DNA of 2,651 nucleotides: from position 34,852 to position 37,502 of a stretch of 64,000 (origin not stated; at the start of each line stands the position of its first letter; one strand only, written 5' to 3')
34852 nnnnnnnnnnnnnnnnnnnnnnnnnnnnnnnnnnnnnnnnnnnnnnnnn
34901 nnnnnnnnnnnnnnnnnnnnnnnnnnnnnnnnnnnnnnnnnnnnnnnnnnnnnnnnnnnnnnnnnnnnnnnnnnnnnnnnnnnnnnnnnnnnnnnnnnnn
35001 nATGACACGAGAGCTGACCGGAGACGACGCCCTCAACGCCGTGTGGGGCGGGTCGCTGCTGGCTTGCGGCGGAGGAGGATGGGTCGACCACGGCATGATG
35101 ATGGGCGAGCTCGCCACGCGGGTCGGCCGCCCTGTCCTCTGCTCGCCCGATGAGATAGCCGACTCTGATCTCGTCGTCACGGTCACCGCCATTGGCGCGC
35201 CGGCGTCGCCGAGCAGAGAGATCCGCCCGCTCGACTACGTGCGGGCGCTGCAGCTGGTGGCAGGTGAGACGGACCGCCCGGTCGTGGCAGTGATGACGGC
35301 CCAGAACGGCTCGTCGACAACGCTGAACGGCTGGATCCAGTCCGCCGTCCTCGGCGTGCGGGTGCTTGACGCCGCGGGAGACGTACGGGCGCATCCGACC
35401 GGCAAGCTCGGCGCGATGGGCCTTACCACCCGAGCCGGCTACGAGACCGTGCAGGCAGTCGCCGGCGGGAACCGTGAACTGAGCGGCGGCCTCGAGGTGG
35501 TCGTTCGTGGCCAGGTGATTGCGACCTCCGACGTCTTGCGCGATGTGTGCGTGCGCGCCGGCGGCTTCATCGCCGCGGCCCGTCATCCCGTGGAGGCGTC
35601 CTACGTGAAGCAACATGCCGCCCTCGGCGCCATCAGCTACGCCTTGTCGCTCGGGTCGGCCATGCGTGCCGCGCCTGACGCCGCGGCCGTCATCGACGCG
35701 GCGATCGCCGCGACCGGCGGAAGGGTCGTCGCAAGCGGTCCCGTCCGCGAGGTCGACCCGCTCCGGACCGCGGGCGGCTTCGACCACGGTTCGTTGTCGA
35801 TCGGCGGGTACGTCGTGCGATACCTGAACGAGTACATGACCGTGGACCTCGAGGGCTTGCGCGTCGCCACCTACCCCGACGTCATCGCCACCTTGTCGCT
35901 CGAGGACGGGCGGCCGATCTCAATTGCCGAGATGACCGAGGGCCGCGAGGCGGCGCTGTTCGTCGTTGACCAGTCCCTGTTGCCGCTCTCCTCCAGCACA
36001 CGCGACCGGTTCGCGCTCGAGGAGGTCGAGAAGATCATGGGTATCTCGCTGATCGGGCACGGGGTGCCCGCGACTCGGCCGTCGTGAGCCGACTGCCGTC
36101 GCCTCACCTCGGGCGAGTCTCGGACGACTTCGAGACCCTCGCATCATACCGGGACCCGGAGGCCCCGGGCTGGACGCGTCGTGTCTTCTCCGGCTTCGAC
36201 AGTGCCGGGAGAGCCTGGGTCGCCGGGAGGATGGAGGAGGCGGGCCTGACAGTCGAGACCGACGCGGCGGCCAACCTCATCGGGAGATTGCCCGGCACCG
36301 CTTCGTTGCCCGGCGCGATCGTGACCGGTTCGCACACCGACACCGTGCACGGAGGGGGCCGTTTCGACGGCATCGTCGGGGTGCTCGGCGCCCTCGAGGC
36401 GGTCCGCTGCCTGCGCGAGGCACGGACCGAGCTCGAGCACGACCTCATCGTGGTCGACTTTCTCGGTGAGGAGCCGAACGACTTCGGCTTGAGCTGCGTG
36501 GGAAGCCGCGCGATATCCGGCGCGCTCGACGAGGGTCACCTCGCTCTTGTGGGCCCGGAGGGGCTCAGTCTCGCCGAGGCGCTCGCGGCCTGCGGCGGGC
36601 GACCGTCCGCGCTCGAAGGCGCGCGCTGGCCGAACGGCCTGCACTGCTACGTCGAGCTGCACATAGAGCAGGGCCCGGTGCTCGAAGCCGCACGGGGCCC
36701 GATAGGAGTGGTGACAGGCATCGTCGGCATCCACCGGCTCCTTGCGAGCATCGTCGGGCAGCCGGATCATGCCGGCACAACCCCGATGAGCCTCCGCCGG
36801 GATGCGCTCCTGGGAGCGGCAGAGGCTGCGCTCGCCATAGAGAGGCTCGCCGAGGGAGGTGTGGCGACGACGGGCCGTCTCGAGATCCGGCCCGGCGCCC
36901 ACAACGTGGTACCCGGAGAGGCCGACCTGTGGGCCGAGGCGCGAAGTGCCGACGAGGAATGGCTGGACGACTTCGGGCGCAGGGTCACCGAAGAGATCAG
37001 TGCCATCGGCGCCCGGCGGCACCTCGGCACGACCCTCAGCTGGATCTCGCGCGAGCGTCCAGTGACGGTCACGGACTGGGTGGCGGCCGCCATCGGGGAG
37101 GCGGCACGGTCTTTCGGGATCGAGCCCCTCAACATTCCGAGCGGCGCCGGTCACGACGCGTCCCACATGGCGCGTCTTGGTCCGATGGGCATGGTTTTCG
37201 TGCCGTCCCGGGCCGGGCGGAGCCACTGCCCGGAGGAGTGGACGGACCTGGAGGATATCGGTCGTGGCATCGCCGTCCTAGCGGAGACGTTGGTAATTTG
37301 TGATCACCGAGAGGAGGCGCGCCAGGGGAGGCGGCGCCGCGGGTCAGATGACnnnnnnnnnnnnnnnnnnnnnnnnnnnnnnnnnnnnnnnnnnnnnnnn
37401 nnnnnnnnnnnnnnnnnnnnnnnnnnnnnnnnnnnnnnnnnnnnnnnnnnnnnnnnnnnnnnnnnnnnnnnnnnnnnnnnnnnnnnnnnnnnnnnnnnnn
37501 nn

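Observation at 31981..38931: Five-gene translationally coupled operon that maps one-to-one onto ergothioneine (thiohistidine betaine) catabolism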

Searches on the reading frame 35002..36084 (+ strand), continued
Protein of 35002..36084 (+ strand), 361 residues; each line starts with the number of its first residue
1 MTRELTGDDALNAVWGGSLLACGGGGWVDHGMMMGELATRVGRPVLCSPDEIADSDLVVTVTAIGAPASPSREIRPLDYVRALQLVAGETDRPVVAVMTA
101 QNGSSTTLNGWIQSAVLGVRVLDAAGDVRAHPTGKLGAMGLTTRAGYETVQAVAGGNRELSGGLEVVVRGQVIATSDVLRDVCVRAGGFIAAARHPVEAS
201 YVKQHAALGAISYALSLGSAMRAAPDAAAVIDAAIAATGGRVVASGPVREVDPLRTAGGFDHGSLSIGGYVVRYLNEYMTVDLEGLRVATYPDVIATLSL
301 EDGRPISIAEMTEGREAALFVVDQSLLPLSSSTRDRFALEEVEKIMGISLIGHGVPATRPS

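Call 46: search_solved_structures(query=A1, max_evalue=1, show_alignments=1)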
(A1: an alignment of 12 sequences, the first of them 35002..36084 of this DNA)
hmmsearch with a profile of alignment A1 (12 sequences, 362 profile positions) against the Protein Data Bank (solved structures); distinct sequences matched with E-value up to 1: 2.
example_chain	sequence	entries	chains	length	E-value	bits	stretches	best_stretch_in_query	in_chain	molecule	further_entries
2o3i_A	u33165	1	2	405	7.6e-10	41.6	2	209-306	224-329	Hypothetical protein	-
3f8k_A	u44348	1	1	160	0.12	14.6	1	266-336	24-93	Protein acetyltransferase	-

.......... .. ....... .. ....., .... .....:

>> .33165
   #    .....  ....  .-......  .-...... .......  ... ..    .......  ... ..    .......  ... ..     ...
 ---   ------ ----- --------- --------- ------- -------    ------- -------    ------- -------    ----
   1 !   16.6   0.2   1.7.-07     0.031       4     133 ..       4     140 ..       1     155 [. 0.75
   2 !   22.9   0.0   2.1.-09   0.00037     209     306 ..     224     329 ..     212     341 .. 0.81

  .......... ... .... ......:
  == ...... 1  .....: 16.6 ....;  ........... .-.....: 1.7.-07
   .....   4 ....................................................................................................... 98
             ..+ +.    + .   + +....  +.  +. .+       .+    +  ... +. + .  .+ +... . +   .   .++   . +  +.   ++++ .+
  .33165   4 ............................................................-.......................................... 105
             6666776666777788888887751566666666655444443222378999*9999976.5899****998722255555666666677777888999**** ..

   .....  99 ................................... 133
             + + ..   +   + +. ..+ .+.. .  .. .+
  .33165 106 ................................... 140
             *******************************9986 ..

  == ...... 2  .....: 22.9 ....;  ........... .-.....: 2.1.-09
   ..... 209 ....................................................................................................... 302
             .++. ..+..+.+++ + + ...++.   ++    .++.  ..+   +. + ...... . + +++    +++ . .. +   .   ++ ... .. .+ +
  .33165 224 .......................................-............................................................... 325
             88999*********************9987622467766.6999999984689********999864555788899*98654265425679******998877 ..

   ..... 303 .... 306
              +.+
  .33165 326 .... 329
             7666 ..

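Call 72: search_protein_families(library=ncbifam, proteins=[L033:8289-10004:+, L033:10004-11110:+, L033:6117-7514:+, L033:11044-12378:+, L084:12914-14563:+, L084:9896-10993:+], max_evalue=1e-70)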
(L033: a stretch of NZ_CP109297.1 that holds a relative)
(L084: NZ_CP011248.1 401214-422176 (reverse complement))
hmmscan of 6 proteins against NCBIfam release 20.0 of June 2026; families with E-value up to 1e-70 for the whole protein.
L033:8289-10004:+ (571 aa): 3 families
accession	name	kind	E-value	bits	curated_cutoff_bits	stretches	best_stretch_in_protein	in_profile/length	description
NF058530.1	thiouroc_hyd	equivalog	9.5e-217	720.8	930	1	20-549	1-527/535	thiourocanate hydratase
NF058531.1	CH3_S_urocan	exception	1.9e-192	640.4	880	1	11-547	1-529/535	S-methyl thiourocanate hydratase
TIGR01228.2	hutU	equivalog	6e-179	596.2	375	1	12-547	2-536/545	urocanate hydratase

L033:10004-11110:+ (368 aa): 1 family
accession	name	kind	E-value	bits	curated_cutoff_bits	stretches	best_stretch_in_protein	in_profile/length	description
NF058529.1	thiohydan_desulf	equivalog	2.4e-104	349.3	440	1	2-358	1-359/362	thiohydantoin desulfurase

L033:6117-7514:+ (465 aa): 4 families
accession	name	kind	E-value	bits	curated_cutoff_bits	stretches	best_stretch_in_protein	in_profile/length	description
NF058538.1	ergo_util_ErtD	equivalog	3.5e-121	405.1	600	1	14-458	2-442/446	hydantoin-5-propionate amidohydrolase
NF058539.1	ergo_uti2_ErtD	equivalog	5.2e-120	401.4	650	1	14-457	3-442/449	hydantoin-5-propionate amidohydrolase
TIGR03178.1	allantoinase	equivalog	1.2e-87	294.6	357.85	1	23-454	11-434/441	allantoinase AllB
NF004839.0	PRK06189.1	equivalog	3.8e-85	286.2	631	1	14-447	4-434/451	allantoinase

L033:11044-12378:+ (444 aa): 12 families
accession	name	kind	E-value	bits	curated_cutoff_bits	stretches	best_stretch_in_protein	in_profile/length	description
NF058540.1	Ncarbamyl_ErtE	equivalog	1.9e-159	530.7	520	1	30-438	7-417/418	N-carbamyl-l-glutamate amidohydrolase ErtE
NF006771.0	PRK09290.1-5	subfamily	2.5e-116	388.6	399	1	32-437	5-411/413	allantoate amidohydrolase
NF009531.0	PRK12893.1-5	equivalog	4.5e-105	351.5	486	1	31-438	7-414/421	Zn-dependent hydrolase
NF006775.0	PRK09290.2-5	equivalog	2.9e-103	345.7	479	1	32-437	11-415/419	allantoate amidohydrolase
TIGR01879.1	hydantase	subfamily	3.3e-102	342.4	204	1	34-434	1-400/401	hydantoinase/carbamoylase family amidase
NF009529.0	PRK12893.1-2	equivalog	7.5e-91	304.9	508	1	31-436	7-408/411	Zn-dependent hydrolase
NF009527.0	PRK12891.1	subfamily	1.4e-90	304.4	461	1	33-434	11-419/426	Zn-dependent hydrolase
NF006769.0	PRK09290.1-3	subfamily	1.9e-84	283.7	452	1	32-434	11-410/417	allantoate amidohydrolase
NF006773.0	PRK09290.2-2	equivalog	1.7e-83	280.8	584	1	33-432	15-413/419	allantoate amidohydrolase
NF006768.0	PRK09290.1-1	equivalog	5.2e-77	259.4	532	1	36-435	9-407/411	allantoate deiminase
NF006770.0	PRK09290.1-4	equivalog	9.2e-75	251.9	372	1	47-435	17-400/403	allantoate amidohydrolase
NF006774.0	PRK09290.2-4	equivalog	3.3e-72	243.6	897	1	34-425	15-405/427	allantoate amidohydrolase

L084:12914-14563:+ (549 aa): 3 families
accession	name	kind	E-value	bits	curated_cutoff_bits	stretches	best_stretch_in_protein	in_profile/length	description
NF058531.1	CH3_S_urocan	exception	4.6e-294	975.8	880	1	6-538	2-534/535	S-methyl thiourocanate hydratase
NF058530.1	thiouroc_hyd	equivalog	4.3e-218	725.3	930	1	15-538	2-530/535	thiourocanate hydratase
TIGR01228.2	hutU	equivalog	9.2e-209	694.6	375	1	6-538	2-541/545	urocanate hydratase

L084:9896-10993:+ (365 aa): 2 families
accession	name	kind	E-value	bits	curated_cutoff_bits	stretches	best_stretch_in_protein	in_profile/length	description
NF058532.1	CH3_S_uro_de_S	equivalog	5.5e-167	555.1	450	1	3-354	1-351/352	S-methyl thiohydantoin desulfurase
NF058529.1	thiohydan_desulf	equivalog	8.6e-81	271.8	440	1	3-356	1-360/362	thiohydantoin desulfurase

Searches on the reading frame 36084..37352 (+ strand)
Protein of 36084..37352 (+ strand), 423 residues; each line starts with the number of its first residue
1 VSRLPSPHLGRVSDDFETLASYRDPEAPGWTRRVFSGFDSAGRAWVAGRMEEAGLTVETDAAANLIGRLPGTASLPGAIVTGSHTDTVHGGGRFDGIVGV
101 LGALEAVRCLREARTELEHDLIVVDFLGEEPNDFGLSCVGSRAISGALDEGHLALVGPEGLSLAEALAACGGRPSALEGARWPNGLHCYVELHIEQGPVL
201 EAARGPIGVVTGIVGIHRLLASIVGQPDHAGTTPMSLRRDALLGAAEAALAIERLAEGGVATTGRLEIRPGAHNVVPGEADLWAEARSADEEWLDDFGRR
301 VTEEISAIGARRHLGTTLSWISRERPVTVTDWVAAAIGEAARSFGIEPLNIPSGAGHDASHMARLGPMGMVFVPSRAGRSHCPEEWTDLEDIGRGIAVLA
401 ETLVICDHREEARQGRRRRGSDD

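Call 3: search_protein_families(library=pfam, proteins=[window:36084-37352:+], max_evalue=0.001)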
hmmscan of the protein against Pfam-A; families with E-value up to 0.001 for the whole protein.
window:36084-37352:+ (423 aa): 2 families
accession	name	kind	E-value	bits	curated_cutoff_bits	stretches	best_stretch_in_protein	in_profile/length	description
PF01546.33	Peptidase_M20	-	1.7e-24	87.3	24.6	1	83-403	4-204/206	Peptidase family M20/M25/M40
PF04389.22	Peptidase_M28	-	6e-07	29.8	21.3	1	64-144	1-76/193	Peptidase family M28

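Call 4: search_protein_families(library=ncbifam, proteins=[window:36084-37352:+], max_evalue=0.001)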
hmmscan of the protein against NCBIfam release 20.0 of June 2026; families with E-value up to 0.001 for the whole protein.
window:36084-37352:+ (423 aa): 19 families
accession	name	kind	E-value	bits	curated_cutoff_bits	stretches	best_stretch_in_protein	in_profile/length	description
NF058540.1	Ncarbamyl_ErtE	equivalog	2.8e-159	530.2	520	1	4-408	5-416/418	N-carbamyl-l-glutamate amidohydrolase ErtE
NF009531.0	PRK12893.1-5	equivalog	8.8e-120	400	486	1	1-411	1-416/421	Zn-dependent hydrolase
NF006771.0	PRK09290.1-5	subfamily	8.1e-119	396.8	399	1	10-407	7-410/413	allantoate amidohydrolase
TIGR01879.1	hydantase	subfamily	4.3e-101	338.7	204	1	11-403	2-398/401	hydantoinase/carbamoylase family amidase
NF006775.0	PRK09290.2-5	equivalog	2.7e-98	329.4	479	1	17-407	20-414/419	allantoate amidohydrolase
NF009529.0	PRK12893.1-2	equivalog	7.8e-87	291.7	508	1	11-403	11-404/411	Zn-dependent hydrolase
NF006769.0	PRK09290.1-3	subfamily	1.6e-83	280.7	452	1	12-404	15-409/417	allantoate amidohydrolase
NF009527.0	PRK12891.1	subfamily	4.6e-83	279.6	461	1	16-404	18-418/426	Zn-dependent hydrolase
NF006768.0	PRK09290.1-1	equivalog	1.2e-78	264.9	532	1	12-403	9-404/411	allantoate deiminase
NF006770.0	PRK09290.1-4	equivalog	1.3e-78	264.5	372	1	23-403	17-397/403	allantoate amidohydrolase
NF006773.0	PRK09290.2-2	equivalog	7.9e-73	245.7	584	1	40-403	45-413/419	allantoate amidohydrolase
NF006772.0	PRK09290.2-1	subfamily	1.3e-68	231.8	424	1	28-410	33-419/430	allantoate amidohydrolase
TIGR03176.1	AllC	equivalog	4.1e-67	226.7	597.75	1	15-404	8-400/406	allantoate deiminase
NF009530.0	PRK12893.1-4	subfamily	7.9e-63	213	551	1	32-403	32-404/423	Zn-dependent hydrolase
NF006774.0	PRK09290.2-4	equivalog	7.8e-62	209.4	897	1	29-402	33-411/427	allantoate amidohydrolase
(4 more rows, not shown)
